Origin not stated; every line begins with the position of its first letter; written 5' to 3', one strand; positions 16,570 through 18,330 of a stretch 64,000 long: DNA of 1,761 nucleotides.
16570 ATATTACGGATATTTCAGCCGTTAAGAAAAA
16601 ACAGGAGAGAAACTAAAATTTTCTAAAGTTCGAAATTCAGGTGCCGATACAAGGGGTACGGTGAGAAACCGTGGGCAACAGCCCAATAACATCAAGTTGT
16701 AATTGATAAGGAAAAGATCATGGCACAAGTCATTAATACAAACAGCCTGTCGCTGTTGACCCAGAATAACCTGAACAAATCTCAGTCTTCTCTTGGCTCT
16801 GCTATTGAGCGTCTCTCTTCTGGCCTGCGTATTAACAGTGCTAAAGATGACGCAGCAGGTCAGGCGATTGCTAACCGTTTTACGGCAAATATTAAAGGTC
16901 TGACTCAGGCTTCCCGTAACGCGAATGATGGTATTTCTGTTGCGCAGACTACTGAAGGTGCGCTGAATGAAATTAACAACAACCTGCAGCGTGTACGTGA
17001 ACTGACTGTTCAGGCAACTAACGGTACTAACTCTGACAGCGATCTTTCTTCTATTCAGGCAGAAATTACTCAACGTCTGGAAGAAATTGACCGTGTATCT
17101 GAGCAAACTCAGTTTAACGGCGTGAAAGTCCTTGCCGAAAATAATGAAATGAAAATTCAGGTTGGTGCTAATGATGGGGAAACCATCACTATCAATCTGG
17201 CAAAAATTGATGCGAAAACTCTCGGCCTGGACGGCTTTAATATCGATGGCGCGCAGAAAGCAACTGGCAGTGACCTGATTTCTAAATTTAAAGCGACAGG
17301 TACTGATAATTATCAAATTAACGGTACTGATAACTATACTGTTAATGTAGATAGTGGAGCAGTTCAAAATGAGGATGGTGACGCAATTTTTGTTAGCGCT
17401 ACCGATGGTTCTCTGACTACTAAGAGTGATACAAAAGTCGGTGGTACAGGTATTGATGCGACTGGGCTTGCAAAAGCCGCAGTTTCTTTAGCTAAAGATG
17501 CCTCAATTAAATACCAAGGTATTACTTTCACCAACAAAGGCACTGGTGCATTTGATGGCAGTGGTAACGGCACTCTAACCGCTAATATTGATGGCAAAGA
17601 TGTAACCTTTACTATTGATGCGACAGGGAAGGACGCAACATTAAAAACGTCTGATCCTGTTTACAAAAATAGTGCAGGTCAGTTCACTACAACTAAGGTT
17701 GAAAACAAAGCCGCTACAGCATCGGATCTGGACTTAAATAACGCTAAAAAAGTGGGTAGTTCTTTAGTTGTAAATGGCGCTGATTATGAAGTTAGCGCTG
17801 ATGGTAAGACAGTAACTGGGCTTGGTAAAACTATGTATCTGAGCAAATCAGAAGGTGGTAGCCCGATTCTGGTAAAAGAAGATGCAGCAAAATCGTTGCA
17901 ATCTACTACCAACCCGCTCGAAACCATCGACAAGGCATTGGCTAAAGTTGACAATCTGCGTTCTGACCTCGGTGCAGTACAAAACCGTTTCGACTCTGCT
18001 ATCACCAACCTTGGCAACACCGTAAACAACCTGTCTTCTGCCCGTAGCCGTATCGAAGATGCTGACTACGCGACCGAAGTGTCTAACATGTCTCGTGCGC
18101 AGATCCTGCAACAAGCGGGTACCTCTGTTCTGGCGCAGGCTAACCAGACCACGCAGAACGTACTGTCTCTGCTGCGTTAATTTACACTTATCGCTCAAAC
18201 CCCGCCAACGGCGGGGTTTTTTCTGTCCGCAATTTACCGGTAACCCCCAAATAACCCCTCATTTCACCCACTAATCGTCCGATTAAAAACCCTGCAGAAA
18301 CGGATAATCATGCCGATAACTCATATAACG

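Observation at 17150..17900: Flagellin central hypervariable domain (H-antigen determinant)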

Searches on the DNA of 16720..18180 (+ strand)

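Call 3: search_dna_similar(query=window:16720-18180:+, collection=ecoli_genomes, mode=near, max_rows=30)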
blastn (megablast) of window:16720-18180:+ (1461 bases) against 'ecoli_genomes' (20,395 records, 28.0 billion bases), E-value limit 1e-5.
Records with a match: 2347; places in all: 2374; records where one place covers at least 80% of the query: 497.
Genomes with a match: 2346 of 5426; with a place that covers at least 80% of the query: 497. Places per genome that has any: lowest 1, median 1, highest 3. On chromosomes: 2372 places; on plasmids: 2.
Best place of each record, by identity: >=99% 29; 95-99% 7; 90-95% 498; 80-90% 755; 60-80% 1058.
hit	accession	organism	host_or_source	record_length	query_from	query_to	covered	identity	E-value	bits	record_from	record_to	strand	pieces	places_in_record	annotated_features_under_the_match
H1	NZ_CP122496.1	Escherichia coli strain a7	duck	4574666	1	1461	100%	99.9%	0e+0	2687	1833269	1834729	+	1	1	FliC/FljB family flagellin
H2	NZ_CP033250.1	Escherichia coli strain ECCHD184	chicken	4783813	1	1461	100%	99.8%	0e+0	2682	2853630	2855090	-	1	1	flagellin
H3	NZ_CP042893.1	Escherichia coli strain CFSAN061772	missing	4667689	1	1461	100%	99.8%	0e+0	2682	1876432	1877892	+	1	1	flagellin N-terminal helical domain-containing protein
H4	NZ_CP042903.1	Escherichia coli strain CFSAN061761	missing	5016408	1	1461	100%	99.8%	0e+0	2682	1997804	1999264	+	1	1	flagellin N-terminal helical domain-containing protein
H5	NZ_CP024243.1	Escherichia coli O128:H27 strain 90-9281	missing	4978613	1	1461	100%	99.8%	0e+0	2682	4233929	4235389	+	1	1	flagellin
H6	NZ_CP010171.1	Escherichia coli strain H7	not applicable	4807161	1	1461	100%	99.8%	0e+0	2682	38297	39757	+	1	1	flagellin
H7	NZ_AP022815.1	Escherichia coli strain JE86-ST05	Homo sapiens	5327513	1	1461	100%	99.8%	0e+0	2682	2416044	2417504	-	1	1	flagellin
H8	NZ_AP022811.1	Escherichia coli strain JE86-ST02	Homo sapiens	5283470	1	1461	100%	99.8%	0e+0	2682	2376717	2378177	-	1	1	flagellin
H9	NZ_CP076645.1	Escherichia coli strain MSI001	Mus musculus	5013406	1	1461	100%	99.8%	0e+0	2682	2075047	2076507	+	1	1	flagellin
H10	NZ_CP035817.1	Escherichia coli strain E7476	Homo sapiens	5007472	1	1461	100%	99.8%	0e+0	2682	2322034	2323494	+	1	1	flagellin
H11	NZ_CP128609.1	Escherichia coli strain HZ13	Homo sapiens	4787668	1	1461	100%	99.8%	0e+0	2682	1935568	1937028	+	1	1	flagellin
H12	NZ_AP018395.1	Escherichia coli strain TOK-001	Homo sapiens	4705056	1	1461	100%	99.8%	0e+0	2682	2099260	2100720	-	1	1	flagellin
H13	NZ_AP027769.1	Escherichia coli strain 2017.03.02CC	Homo sapiens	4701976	1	1461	100%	99.8%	0e+0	2682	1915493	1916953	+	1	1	flagellin N-terminal helical domain-containing protein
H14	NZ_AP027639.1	Escherichia coli strain PSJ-29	Homo sapiens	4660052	1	1461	100%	99.8%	0e+0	2682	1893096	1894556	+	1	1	flagellin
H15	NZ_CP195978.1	Escherichia coli strain I4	Raw wastewater influent sample from the ...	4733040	1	1461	100%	99.8%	0e+0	2682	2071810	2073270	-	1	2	flagellin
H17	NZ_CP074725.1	Escherichia coli strain TW01221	Homo sapiens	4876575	1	1461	100%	99.8%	0e+0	2682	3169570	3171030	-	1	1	flagellin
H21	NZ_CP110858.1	Escherichia coli strain LST200A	Homo sapiens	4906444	1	1461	100%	99.8%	0e+0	2682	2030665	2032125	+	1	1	flagellin N-terminal helical domain-containing protein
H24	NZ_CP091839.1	Escherichia coli strain SWYHX138.261ft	Equus ferus caballus (Thoroughbred)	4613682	1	1461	100%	99.7%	0e+0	2676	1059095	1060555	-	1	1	flagellin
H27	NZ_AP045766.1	Escherichia coli strain 23CRST009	Homo sapiens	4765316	1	1461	100%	99.7%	0e+0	2676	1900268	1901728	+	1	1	FliC/FljB family flagellin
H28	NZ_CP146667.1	Escherichia coli strain MS 16-3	Homo sapiens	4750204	1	1461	100%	98.8%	0e+0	2610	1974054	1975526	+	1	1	flagellin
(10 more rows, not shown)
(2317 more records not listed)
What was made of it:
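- These include 'E. coli O128:H27 strain 90-9281' and JE86-ST02/ST05 (call 3).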

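Call 5: search_dna_similar(query=window:17150-17900:+, collection=ecoli_genomes, mode=distant, max_rows=60, rows=spread)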
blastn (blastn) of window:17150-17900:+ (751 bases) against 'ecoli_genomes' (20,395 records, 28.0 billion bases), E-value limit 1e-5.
Records with a match: 2464; places in all: 2470; records where one place covers at least 80% of the query: 604.
Genomes with a match: 2464 of 5426; with a place that covers at least 80% of the query: 604. Places per genome that has any: lowest 1, median 1, highest 2. On chromosomes: 2468 places; on plasmids: 2.
Best place of each record, by identity: >=99% 29; 95-99% 4; 90-95% 1; 80-90% 884; 60-80% 1546.
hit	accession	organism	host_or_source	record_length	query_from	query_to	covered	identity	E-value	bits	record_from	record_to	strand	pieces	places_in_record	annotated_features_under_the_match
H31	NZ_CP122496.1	Escherichia coli strain a7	duck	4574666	1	751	100%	99.9%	0e+0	1351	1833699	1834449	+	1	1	FliC/FljB family flagellin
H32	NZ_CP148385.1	Escherichia coli strain Z1323HEC0011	Homo sapiens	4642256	1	751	100%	78.0%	1e-175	625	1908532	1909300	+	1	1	flagellin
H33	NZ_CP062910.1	Escherichia coli O112ab:H8 strain Res13-Lact-EA06-22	Sus scrofa domesticus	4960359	1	751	100%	76.4%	3e-157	563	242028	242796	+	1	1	flagellin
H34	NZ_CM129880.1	Escherichia coli strain MB07081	seawater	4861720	1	751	100%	76.4%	3e-157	563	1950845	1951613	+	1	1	flagellin N-terminal helical domain-containing protein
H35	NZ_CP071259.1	Escherichia coli strain MEI005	Outdoors environment of a veterinary ...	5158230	1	751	100%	76.3%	1e-155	559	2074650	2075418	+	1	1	flagellin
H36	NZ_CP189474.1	Escherichia coli strain N2250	Homo sapiens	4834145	1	751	100%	75.6%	1e-149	539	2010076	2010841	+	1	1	flagellin N-terminal helical domain-containing protein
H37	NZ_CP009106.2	Escherichia coli strain 94-3024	human stool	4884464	1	751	100%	75.4%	3e-145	525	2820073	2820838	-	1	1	flagellin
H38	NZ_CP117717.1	Escherichia coli strain B1S11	Duck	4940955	1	751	100%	75.4%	3e-145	525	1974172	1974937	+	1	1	flagellin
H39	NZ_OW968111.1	Escherichia coli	Homo sapiens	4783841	1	751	100%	75.4%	3e-145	525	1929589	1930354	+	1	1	flagellin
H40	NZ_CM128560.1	Escherichia coli strain 4600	pig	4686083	1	751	100%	75.4%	7e-147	530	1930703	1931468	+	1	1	flagellin N-terminal helical domain-containing protein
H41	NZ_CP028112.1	Escherichia coli O103 str. RM8385 strain RM8385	Bos taurus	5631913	1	751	100%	74.1%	3e-126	462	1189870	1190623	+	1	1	flagellin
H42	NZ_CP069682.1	Escherichia coli O176:H45 strain MIN9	Homo sapiens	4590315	1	751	100%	74.1%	3e-126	462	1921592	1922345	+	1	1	flagellin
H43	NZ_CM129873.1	Escherichia coli strain PCP06173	seawater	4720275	1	751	100%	74.1%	3e-126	462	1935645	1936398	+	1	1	flagellin N-terminal helical domain-containing protein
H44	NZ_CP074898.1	Escherichia coli strain 2009C_3612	Homo sapiens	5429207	1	751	100%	74.1%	3e-126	462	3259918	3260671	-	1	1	flagellin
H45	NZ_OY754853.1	Escherichia coli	-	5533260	1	751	100%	74.1%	3e-126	462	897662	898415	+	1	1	flagellin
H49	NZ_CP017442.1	Escherichia coli O157:H7 strain 4276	Cattle Hide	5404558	1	91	12%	81.3%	7e-14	89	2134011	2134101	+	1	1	FliC/FljB family flagellin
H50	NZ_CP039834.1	Escherichia coli O157:H7 strain MB41-1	cattle feces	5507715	1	91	12%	81.3%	7e-14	89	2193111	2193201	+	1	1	FliC/FljB family flagellin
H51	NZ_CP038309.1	Escherichia coli O157:H7 strain Show KS 470-1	cattle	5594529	1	91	12%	81.3%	7e-14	89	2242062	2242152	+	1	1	FliC/FljB family flagellin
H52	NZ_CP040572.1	Escherichia coli O157:H7 strain ECP17-46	Homo sapiens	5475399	1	91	12%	81.3%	7e-14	89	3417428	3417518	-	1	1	FliC/FljB family flagellin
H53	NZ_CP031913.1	Escherichia coli O157:H7 strain FWSEC0004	Homo sapiens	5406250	1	91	12%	81.3%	7e-14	89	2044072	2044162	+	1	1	FliC/FljB family flagellin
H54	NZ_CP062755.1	Escherichia coli O157:H7 strain Z903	Bovine Faeces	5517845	1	91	12%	81.3%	7e-14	89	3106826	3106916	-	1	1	FliC/FljB family flagellin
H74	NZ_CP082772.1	Escherichia coli O2:H1 strain HM670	Homo sapiens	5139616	1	91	12%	74.7%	1e-5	62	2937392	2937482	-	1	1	FliC/FljB family flagellin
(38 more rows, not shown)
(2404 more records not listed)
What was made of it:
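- On E. coli H27 fliC allele: Among 5426 complete genomes the next class is at 78% nt identity (call 5).
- The next class is at 78% (call 5).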

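Call 7: get_annotated_region(hit=H1, flank=20000)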
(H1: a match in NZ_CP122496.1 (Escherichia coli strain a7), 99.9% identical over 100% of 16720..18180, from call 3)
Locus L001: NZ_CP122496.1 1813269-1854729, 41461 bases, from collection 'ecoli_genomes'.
description: Escherichia coli strain a7 chromosome, complete genome
organism: Escherichia coli strain a7 (NCBI taxid 562)
replicon: chromosome; assembly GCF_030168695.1
host: duck; source: missing; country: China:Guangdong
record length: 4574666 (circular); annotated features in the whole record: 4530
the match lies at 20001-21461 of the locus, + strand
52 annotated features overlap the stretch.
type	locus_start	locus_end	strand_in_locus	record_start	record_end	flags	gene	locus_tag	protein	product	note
CDS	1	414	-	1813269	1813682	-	fliN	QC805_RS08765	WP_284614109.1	flagellar motor switch protein FliN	-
CDS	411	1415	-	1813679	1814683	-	fliM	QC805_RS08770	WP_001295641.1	flagellar motor switch protein FliM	-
CDS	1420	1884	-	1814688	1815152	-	fliL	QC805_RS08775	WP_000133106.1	flagellar basal body-associated protein FliL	-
CDS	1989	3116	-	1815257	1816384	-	fliK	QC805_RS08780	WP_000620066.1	flagellar hook-length control protein FliK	-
CDS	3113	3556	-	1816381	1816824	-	fliJ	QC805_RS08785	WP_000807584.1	flagellar export protein FliJ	-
CDS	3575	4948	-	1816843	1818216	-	fliI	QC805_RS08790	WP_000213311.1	flagellar protein export ATPase FliI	-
CDS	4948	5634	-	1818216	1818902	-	fliH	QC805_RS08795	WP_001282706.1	flagellar assembly protein FliH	-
CDS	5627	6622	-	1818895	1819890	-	fliG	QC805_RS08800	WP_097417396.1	flagellar motor switch protein FliG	-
CDS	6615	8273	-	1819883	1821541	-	fliF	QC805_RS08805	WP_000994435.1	flagellar basal-body MS-ring/collar protein FliF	-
CDS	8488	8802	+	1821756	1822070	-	fliE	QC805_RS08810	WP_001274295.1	flagellar hook-basal body complex protein FliE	-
CDS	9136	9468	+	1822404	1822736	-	emrE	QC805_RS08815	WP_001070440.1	multidrug efflux SMR transporter EmrE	-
CDS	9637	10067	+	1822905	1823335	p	-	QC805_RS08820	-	YbhB/YbcL family Raf kinase inhibitor-like protein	frameshifted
CDS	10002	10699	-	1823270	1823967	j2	-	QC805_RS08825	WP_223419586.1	IS1 family transposase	programmed frameshift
CDS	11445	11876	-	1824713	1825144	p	tnpA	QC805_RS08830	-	IS200/IS605 family transposase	internal stop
CDS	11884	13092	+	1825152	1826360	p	-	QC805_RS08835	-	RNA-guided endonuclease InsQ/TnpB family protein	internal stop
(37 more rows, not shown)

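Call 13: get_annotated_region(hit=H28, flank=3000)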
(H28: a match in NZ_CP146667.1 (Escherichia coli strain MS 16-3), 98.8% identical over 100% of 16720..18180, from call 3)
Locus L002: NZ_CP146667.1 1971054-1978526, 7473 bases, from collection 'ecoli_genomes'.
description: Escherichia coli strain MS 16-3 chromosome, complete genome
organism: Escherichia coli strain MS 16-3 (NCBI taxid 562)
replicon: chromosome; assembly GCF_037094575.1
host: Homo sapiens; source: Ileum; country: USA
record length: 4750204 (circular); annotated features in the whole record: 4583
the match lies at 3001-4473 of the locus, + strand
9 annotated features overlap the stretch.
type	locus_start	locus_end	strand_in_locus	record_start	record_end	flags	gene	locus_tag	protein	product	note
CDS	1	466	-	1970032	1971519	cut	amyA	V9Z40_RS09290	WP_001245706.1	alpha-amylase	-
CDS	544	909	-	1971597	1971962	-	fliT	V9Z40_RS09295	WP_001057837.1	flagella biosynthesis regulatory protein FliT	-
CDS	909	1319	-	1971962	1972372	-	fliS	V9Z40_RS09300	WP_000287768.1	flagellar export chaperone FliS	-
CDS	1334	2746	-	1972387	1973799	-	fliD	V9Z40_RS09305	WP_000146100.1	flagellar filament capping protein FliD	-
CDS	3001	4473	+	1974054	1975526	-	-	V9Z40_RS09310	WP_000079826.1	flagellin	-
CDS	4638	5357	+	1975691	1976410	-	fliA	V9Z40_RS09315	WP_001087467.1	RNA polymerase sigma factor FliA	-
CDS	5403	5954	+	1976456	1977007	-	fliZ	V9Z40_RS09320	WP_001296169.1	flagella biosynthesis regulatory protein FliZ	-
CDS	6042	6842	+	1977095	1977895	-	tcyJ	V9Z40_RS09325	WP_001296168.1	cystine ABC transporter substrate-binding protein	-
CDS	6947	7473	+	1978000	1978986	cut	dcyD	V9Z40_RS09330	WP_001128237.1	D-cysteine desulfhydrase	-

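Call 14: get_annotated_region(hit=H32, flank=4000)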
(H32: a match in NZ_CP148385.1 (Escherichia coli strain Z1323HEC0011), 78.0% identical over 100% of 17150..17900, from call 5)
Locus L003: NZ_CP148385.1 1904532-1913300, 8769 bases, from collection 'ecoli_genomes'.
description: Escherichia coli strain Z1323HEC0011 chromosome, complete genome
organism: Escherichia coli strain Z1323HEC0011 (NCBI taxid 562)
replicon: chromosome; assembly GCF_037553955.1
host: Homo sapiens; source: -; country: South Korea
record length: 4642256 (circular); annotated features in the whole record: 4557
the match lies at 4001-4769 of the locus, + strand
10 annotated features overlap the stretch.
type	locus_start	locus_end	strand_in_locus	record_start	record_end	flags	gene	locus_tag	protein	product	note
CDS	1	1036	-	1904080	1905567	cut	amyA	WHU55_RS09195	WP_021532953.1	alpha-amylase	-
CDS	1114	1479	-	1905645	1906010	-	fliT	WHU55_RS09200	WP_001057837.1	flagella biosynthesis regulatory protein FliT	-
CDS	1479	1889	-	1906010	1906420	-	fliS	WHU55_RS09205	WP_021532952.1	flagellar export chaperone FliS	-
CDS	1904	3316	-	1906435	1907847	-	fliD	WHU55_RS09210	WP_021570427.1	flagellar filament capping protein FliD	-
CDS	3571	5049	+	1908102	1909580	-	-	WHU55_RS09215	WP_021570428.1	flagellin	-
CDS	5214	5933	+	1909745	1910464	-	fliA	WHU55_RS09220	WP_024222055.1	RNA polymerase sigma factor FliA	-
CDS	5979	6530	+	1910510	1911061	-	fliZ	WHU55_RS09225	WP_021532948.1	flagella biosynthesis regulatory protein FliZ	-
CDS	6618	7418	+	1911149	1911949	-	tcyJ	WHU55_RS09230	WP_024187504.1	cystine ABC transporter substrate-binding protein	-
CDS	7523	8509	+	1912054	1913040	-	dcyD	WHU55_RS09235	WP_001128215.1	D-cysteine desulfhydrase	-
CDS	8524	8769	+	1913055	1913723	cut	tcyL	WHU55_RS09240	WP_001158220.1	cystine ABC transporter permease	-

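Call 20: get_annotated_region(hit=H5, flank=8000)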
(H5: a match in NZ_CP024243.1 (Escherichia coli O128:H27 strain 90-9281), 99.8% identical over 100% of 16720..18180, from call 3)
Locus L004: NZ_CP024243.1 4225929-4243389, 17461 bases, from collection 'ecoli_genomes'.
description: Escherichia coli O128:H27 strain 90-9281 chromosome, complete genome
organism: Escherichia coli O128:H27 strain 90-9281 (NCBI taxid 2048776)
replicon: chromosome; assembly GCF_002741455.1
host: missing; source: missing; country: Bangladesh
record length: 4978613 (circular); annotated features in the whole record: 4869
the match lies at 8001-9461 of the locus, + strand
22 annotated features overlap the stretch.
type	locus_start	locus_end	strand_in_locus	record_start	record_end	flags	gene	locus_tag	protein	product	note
CDS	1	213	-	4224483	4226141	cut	fliF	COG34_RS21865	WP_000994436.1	flagellar basal-body MS-ring/collar protein FliF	-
CDS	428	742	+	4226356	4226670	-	fliE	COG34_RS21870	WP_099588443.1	flagellar hook-basal body complex protein FliE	-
CDS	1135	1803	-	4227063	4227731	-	yedK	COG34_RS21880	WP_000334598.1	SOS response-associated peptidase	-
CDS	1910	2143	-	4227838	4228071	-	yedF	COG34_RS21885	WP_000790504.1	sulfurtransferase-like selenium metabolism protein YedF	-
CDS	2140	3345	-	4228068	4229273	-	yedE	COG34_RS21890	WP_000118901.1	selenium metabolism membrane protein YedE/FdhT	-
CDS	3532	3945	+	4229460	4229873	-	yedD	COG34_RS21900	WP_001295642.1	lipoprotein YedD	-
CDS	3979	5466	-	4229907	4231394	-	amyA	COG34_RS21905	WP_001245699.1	alpha-amylase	-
CDS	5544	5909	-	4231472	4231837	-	fliT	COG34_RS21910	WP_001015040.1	flagella biosynthesis regulatory protein FliT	-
CDS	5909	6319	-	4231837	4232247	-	fliS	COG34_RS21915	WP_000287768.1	flagellar export chaperone FliS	-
CDS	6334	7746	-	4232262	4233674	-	fliD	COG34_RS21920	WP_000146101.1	flagellar filament capping protein FliD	-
CDS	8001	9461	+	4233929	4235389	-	-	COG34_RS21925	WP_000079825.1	flagellin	-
CDS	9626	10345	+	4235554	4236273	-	fliA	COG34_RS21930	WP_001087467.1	RNA polymerase sigma factor FliA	-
CDS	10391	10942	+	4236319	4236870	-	fliZ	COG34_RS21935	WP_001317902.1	flagella biosynthesis regulatory protein FliZ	-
CDS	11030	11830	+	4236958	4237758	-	tcyJ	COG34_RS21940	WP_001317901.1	cystine ABC transporter substrate-binding protein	-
CDS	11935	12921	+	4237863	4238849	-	dcyD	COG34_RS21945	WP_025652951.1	D-cysteine desulfhydrase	-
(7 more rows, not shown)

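Call 22: get_annotated_region(hit=H33, flank=8000)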
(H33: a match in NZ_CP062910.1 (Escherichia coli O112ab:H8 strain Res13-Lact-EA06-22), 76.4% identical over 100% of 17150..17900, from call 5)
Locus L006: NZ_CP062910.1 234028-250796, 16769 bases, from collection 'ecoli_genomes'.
description: Escherichia coli O112ab:H8 strain Res13-Lact-EA06-22 chromosome, complete genome
organism: Escherichia coli O112ab:H8 strain Res13-Lact-EA06-22 (NCBI taxid 2778653)
replicon: chromosome; assembly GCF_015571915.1
host: Sus scrofa domesticus; source: feces; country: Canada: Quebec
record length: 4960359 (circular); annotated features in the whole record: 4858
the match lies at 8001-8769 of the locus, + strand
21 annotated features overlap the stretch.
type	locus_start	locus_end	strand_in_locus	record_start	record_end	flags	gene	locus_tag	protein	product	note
CDS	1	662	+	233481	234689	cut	-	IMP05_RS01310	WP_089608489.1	RNA-guided endonuclease InsQ/TnpB family protein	-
CDS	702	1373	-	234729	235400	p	yedK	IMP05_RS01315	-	SOS response-associated peptidase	internal stop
CDS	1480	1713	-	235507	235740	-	yedF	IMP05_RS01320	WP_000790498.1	sulfurtransferase-like selenium metabolism protein YedF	-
CDS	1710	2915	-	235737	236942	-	yedE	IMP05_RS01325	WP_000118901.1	selenium metabolism membrane protein YedE/FdhT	-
CDS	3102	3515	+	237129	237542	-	yedD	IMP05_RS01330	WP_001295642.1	lipoprotein YedD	-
CDS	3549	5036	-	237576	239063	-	amyA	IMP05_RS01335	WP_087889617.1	alpha-amylase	-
CDS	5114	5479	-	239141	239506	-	fliT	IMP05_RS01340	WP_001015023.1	flagella biosynthesis regulatory protein FliT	-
CDS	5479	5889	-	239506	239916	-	fliS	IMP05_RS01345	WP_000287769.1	flagellar export chaperone FliS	-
CDS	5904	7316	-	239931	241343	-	fliD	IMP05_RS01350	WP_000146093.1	flagellar filament capping protein FliD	-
CDS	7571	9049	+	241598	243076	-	-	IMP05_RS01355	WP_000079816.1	flagellin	-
CDS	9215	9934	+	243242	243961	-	fliA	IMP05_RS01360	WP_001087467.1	RNA polymerase sigma factor FliA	-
CDS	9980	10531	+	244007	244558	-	fliZ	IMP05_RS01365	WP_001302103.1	flagella biosynthesis regulatory protein FliZ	-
CDS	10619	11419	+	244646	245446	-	tcyJ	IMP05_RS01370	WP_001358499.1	cystine ABC transporter substrate-binding protein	-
CDS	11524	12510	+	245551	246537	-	dcyD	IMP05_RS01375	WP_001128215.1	D-cysteine desulfhydrase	-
CDS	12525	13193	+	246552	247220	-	tcyL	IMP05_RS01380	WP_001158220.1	cystine ABC transporter permease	-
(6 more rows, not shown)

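Call 28: search_dna_similar(query=window:16720-17145:+, collection=ecoli_genomes, mode=distant, max_rows=40, rows=spread)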
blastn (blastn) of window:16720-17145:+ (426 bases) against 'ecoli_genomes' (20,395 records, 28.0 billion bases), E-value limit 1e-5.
Records with a match: 5376; places in all: 5432; records where one place covers at least 80% of the query: 5365.
Genomes with a match: 5375 of 5426; with a place that covers at least 80% of the query: 5364. Places per genome that has any: lowest 1, median 1, highest 3. On chromosomes: 5429 places; on plasmids: 3.
Best place of each record, by identity: >=99% 52; 95-99% 556; 90-95% 114; 80-90% 2130; 60-80% 2524.
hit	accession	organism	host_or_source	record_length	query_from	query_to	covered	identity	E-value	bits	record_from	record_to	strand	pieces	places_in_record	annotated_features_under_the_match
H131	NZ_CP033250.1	Escherichia coli strain ECCHD184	chicken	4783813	1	426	100%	99.8%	0e+0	765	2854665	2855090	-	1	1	flagellin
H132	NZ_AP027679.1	Escherichia coli strain PSS-08-2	Homo sapiens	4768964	1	426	100%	97.7%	0e+0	724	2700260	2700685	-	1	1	flagellin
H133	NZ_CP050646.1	Escherichia coli strain PapM-36-2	Papio papio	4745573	1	426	100%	96.7%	0e+0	706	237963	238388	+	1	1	flagellin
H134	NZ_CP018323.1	Escherichia coli strain KSC9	porcine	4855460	1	426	100%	96.2%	0e+0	697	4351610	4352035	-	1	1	flagellin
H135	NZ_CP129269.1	Escherichia coli strain STEC1589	Homo sapiens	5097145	1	426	100%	96.0%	0e+0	692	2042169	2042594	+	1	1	flagellin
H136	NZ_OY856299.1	Escherichia coli strain EC7072022BGR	Homo sapiens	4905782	1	416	98%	91.6%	4e-166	593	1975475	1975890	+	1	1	flagellin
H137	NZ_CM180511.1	Escherichia coli strain E1433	Homo sapiens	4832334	1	416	98%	88.0%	5e-146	526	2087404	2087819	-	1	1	flagellin N-terminal helical domain-containing protein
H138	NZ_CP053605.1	Escherichia coli strain NEB_Turbo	not applicable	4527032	1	423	99%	80.9%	2e-107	398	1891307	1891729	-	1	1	fliC: H48 family flagellin FliC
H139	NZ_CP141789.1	Escherichia coli strain K194T1-1017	-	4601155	1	423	99%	80.9%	2e-107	398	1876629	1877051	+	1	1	fliC: H48 family flagellin FliC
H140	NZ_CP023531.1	Escherichia coli strain FDAARGOS_401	Homo sapiens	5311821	1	422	99%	80.8%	7e-106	393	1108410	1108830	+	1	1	flagellin FliC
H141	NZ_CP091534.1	Escherichia coli strain 537-20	host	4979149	1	422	99%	80.8%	7e-106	393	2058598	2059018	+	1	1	flagellin FliC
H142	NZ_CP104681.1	Escherichia coli strain 2022CK-00450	Homo sapiens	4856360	1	422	99%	80.8%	7e-106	393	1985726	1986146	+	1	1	flagellin N-terminal helical domain-containing protein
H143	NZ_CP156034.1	Escherichia coli strain DP051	Homo sapiens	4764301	1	422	99%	80.8%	7e-106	393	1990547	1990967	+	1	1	flagellin FliC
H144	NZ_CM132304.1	Escherichia coli strain 2020S05-235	Homo sapiens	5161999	1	422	99%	80.8%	7e-106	393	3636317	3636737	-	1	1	flagellin FliC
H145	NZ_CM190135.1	Escherichia coli strain 22919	Homo sapiens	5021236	1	422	99%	80.8%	7e-106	393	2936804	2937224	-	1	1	flagellin FliC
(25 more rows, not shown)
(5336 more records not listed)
